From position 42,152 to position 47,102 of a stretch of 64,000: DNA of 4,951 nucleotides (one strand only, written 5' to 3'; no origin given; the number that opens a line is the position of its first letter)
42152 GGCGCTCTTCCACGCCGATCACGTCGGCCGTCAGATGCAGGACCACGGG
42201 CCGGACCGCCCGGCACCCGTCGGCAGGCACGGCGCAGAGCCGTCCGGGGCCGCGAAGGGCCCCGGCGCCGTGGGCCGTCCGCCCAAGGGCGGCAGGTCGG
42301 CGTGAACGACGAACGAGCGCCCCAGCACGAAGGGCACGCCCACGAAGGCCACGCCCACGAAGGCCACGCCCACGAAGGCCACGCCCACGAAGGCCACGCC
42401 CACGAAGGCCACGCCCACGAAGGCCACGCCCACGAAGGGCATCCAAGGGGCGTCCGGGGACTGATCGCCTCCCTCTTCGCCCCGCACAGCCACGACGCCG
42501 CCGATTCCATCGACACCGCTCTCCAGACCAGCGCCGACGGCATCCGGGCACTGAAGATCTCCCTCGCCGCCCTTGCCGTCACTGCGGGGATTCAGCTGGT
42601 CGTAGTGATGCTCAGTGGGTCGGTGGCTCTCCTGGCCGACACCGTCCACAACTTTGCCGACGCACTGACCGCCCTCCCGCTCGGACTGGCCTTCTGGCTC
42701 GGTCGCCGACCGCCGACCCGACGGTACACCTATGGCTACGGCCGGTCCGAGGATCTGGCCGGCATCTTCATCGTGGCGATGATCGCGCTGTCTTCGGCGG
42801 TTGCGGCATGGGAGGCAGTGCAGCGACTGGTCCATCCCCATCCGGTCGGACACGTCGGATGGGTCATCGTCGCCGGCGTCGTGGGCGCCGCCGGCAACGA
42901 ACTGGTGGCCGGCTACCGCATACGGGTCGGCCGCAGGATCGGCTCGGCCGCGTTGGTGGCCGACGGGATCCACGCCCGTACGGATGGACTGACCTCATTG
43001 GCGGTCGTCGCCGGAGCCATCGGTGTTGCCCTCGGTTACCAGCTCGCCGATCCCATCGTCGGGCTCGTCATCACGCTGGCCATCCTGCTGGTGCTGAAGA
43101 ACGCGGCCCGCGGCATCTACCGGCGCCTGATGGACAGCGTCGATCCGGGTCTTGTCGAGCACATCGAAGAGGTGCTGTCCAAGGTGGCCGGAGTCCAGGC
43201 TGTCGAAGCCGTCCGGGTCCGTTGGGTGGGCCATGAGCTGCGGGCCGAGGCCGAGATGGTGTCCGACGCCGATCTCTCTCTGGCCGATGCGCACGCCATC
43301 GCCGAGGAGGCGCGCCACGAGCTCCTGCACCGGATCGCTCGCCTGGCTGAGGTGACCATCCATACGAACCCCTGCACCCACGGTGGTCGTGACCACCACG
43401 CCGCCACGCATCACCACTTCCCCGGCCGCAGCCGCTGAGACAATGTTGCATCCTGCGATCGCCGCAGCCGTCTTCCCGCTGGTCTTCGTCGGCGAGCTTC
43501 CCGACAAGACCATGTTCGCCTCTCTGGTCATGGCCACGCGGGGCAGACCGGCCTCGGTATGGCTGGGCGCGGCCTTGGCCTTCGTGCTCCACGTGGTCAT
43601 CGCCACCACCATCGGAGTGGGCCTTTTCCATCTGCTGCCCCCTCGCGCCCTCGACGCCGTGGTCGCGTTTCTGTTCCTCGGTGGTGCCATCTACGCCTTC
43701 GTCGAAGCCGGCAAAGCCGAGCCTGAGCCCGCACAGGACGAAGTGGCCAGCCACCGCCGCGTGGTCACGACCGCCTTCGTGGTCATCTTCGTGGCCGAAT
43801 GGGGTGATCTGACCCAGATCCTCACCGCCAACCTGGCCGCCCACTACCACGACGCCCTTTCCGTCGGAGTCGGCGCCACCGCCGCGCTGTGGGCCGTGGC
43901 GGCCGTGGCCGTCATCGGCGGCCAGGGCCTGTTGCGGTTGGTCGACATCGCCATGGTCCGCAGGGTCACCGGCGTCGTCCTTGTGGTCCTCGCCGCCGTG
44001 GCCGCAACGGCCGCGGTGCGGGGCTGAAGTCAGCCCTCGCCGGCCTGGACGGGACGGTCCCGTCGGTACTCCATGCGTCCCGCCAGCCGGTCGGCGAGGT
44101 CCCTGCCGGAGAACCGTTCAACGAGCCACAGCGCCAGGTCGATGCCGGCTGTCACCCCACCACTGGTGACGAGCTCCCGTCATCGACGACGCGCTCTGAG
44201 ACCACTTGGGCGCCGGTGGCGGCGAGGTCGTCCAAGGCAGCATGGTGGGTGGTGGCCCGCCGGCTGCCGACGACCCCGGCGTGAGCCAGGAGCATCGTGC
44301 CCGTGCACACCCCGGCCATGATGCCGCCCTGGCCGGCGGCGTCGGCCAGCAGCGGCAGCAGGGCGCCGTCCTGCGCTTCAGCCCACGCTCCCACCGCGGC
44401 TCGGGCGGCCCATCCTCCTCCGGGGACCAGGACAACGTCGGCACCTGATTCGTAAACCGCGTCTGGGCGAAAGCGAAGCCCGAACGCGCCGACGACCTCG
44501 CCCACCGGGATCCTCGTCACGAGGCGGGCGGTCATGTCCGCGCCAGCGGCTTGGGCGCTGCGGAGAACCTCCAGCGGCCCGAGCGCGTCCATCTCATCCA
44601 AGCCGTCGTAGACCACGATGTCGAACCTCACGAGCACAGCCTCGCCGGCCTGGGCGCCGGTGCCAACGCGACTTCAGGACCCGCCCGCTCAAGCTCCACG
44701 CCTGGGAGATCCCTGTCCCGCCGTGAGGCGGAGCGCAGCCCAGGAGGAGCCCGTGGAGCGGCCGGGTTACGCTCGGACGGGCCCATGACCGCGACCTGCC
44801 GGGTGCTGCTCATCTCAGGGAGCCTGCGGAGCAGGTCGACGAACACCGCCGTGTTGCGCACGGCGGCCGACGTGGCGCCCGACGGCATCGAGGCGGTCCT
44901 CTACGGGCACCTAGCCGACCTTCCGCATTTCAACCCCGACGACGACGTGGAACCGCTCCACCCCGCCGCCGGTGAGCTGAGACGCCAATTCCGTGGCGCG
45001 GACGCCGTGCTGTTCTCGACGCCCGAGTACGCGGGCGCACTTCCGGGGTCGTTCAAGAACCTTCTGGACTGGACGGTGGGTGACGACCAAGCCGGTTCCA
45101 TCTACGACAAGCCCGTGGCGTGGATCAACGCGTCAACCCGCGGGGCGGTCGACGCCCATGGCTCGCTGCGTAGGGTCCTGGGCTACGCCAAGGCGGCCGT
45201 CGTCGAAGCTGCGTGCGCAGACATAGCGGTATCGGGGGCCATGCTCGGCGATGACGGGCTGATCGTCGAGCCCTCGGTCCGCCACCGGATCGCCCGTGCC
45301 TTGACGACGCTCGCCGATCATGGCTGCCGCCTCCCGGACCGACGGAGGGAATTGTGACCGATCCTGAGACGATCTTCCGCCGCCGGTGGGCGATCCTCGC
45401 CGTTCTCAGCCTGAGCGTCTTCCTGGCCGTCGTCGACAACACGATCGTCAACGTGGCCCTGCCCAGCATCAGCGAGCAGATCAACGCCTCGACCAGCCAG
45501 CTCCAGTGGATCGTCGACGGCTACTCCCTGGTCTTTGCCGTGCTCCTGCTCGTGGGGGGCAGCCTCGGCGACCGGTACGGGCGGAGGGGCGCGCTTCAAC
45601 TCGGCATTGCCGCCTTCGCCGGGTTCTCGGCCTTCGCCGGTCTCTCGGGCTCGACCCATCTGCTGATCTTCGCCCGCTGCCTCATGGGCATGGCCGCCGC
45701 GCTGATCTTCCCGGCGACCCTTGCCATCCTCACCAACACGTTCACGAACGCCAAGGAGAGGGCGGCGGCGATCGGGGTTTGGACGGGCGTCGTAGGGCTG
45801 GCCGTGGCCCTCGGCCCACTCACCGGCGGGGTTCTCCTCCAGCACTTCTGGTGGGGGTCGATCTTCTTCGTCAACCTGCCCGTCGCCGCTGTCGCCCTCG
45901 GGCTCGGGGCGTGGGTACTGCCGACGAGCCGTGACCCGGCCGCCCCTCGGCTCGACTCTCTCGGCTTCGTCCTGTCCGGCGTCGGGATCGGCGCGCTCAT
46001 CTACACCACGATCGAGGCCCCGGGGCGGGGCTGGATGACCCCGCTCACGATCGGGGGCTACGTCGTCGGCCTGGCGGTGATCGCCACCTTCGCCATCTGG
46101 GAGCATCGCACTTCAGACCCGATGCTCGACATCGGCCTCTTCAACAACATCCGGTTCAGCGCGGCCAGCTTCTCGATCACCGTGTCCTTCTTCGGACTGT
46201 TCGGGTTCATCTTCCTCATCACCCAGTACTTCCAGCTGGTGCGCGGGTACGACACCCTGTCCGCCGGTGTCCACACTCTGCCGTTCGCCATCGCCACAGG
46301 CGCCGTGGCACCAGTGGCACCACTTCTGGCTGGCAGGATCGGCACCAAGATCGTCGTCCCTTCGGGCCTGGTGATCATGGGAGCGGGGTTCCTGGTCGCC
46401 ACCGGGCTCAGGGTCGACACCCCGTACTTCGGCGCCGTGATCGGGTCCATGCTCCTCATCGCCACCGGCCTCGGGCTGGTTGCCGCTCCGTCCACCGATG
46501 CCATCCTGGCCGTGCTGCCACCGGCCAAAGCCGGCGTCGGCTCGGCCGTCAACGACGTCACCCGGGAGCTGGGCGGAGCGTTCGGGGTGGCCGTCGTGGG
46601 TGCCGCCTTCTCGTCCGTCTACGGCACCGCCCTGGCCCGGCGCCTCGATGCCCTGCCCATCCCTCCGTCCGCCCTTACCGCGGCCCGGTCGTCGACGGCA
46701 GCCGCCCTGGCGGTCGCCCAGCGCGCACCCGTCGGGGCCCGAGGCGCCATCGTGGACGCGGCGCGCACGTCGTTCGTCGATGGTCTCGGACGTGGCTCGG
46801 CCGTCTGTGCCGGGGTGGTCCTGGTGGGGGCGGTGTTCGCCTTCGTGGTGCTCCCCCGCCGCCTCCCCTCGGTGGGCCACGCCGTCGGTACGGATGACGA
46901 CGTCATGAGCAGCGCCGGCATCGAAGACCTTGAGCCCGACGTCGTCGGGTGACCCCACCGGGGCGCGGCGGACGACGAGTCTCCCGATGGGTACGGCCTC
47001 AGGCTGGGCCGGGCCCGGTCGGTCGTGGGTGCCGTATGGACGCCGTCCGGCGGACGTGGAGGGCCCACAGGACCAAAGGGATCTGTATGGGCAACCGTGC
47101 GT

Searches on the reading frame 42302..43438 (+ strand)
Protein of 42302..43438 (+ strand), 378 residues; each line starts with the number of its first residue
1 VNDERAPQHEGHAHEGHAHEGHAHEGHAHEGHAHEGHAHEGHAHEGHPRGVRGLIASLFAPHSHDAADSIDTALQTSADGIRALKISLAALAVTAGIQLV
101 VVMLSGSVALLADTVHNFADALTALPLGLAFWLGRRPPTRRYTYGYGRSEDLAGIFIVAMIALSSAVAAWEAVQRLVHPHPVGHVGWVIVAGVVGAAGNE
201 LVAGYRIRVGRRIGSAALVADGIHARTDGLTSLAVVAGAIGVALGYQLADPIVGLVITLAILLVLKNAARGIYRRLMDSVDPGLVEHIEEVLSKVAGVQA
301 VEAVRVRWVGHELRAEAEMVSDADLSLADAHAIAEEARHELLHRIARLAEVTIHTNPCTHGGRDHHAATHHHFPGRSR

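Call 49: search_protein_families(library=pfam, proteins=[window:42302-43438:+], max_evalue=0.0001)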
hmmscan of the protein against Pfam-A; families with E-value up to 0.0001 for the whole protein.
window:42302-43438:+ (378 aa): 2 families
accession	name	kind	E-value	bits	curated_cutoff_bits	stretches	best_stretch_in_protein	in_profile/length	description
PF01545.26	Cation_efflux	-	1.9e-43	149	26.6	1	84-265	1-186/198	Cation efflux family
PF16916.11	ZT_dimer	-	1.7e-14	54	26.7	1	284-358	5-78/78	Dimerisation domain of Zinc Transporter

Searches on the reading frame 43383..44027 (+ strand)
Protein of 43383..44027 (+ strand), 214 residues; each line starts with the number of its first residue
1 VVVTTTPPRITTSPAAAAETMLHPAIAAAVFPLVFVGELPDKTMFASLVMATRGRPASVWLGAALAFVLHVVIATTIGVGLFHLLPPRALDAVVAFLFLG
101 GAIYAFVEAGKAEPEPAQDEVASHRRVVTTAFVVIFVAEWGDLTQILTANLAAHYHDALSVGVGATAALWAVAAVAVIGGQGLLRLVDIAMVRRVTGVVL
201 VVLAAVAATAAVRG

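Call 49: search_protein_families(library=pfam, proteins=[window:43383-44027:+], max_evalue=0.0001)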
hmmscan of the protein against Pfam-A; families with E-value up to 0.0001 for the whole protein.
window:43383-44027:+ (214 aa): 1 family
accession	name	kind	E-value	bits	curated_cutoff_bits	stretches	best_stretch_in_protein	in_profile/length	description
PF01169.24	GDT1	-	2.2e-33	114.9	27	2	130-204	2-75/75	Divalent cation/proton antiporter GDT1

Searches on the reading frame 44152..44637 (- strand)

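Call 49: search_protein_families(library=pfam, proteins=[window:44152-44637:-], max_evalue=0.0001)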
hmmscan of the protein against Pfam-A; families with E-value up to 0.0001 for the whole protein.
window:44152-44637:- (161 aa): 1 family
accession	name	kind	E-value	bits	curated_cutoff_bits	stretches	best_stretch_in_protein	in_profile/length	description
PF01965.30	DJ-1_PfpI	-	1.2e-19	71.2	26.6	1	7-155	5-145/165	DJ-1/PfpI family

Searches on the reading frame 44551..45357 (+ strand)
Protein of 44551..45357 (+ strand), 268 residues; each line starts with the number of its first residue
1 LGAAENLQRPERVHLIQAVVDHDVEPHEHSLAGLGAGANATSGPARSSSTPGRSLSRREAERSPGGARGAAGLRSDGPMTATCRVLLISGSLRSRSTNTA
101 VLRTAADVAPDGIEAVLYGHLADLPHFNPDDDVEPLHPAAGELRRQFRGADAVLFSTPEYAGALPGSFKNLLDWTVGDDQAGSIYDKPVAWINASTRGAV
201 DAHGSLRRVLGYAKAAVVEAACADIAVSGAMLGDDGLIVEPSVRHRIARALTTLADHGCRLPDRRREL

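Call 50: search_protein_families(library=pfam, proteins=[window:44551-45357:+], max_evalue=0.0001)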
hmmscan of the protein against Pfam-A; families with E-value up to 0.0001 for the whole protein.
window:44551-45357:+ (268 aa): 2 families
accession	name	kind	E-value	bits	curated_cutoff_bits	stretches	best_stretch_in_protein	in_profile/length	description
PF03358.20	FMN_red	-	3.5e-28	98.5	24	1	84-220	2-142/152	NADPH-dependent FMN reductase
PF02525.22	Flavodoxin_2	-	2.7e-06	27.7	27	1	84-176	2-104/198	Flavodoxin-like fold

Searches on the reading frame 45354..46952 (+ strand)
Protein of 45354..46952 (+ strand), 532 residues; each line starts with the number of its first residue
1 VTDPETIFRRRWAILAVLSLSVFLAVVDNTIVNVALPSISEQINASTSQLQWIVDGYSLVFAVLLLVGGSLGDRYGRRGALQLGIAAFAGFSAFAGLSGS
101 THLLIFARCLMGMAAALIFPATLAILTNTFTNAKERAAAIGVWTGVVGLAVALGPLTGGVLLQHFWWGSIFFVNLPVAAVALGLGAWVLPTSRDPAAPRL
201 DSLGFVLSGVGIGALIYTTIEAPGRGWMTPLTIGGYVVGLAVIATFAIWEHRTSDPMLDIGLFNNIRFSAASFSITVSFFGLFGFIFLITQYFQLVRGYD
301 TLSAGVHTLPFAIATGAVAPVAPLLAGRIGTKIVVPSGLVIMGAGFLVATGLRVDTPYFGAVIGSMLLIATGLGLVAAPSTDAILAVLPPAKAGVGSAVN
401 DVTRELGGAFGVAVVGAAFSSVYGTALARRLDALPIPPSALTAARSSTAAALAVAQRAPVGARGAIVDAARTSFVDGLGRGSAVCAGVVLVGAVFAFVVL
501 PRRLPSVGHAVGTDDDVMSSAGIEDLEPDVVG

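Call 50: search_protein_families(library=pfam, proteins=[window:45354-46952:+], max_evalue=0.0001)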
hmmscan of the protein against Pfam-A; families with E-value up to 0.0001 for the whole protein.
window:45354-46952:+ (532 aa): 1 family
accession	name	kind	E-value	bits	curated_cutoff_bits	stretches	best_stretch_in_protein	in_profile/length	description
PF07690.21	MFS_1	-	1.8e-45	155.8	33.4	1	18-411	1-346/347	Major Facilitator Superfamily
